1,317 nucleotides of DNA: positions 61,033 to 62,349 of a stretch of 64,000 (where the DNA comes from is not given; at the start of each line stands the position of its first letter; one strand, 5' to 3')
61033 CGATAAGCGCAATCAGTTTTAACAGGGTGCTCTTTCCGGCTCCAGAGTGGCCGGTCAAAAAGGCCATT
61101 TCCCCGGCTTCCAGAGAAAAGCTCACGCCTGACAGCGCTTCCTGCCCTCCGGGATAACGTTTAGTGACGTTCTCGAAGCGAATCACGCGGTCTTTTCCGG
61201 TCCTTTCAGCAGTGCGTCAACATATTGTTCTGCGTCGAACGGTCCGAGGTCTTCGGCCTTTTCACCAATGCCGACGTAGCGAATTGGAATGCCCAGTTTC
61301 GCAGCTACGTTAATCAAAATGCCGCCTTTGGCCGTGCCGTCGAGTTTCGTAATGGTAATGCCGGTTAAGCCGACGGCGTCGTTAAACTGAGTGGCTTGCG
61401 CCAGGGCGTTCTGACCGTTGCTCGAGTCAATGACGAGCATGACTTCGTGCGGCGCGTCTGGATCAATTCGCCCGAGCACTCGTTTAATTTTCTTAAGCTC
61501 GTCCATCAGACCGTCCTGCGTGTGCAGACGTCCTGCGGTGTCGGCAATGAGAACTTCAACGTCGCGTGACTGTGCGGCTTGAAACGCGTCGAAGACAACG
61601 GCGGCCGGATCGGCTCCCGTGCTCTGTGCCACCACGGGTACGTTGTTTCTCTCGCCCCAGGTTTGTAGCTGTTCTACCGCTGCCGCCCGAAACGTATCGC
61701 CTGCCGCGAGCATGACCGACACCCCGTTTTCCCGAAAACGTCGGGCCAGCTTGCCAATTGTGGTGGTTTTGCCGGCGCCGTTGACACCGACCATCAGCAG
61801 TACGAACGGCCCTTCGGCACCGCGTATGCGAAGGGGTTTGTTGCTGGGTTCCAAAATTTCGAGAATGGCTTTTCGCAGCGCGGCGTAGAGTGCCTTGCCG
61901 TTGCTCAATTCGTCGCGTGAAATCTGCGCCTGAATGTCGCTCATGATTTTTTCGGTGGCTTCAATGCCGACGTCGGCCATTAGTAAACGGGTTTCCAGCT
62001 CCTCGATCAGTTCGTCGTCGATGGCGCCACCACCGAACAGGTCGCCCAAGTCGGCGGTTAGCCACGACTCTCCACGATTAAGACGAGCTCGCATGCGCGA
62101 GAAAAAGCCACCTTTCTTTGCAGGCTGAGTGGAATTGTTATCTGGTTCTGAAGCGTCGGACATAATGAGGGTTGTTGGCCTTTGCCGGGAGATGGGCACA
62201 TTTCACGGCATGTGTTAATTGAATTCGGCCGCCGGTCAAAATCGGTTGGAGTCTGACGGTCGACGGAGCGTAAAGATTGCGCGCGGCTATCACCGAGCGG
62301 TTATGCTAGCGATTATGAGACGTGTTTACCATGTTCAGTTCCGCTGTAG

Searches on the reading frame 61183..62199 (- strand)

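Call 42: search_protein_families(library=pfam, proteins=[window:61183-62199:-], max_evalue=0.001)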
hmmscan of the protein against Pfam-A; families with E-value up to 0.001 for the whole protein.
window:61183-62199:- (338 aa): 8 families
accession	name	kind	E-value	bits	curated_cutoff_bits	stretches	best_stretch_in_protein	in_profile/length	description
PF00448.28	SRP54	-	1.1e-76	257.3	22.7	1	131-331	1-195/196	SRP54-type protein, GTPase domain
PF02881.24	SRP54_N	-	2e-13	50.8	22.4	1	49-111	3-74/75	SRP54-type protein, helical bundle domain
PF13207.12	AAA_17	-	1e-05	26.3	27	1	137-237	1-94/136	AAA domain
PF13604.12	AAA_30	-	2.2e-05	24.7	27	1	132-229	19-104/191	AAA domain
PF06414.18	Zeta_toxin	-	2.6e-05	24.2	22.3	1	129-237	14-119/199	Zeta toxin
PF13401.12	AAA_22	-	6.7e-05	23.6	27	1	133-241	7-110/130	AAA domain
PF13191.12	AAA_16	-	0.00015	22.7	32.6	1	132-258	25-139/167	AAA ATPase domain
PF00005.33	ABC_tran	-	0.00079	20.5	25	0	134-219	14-90/137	ABC transporter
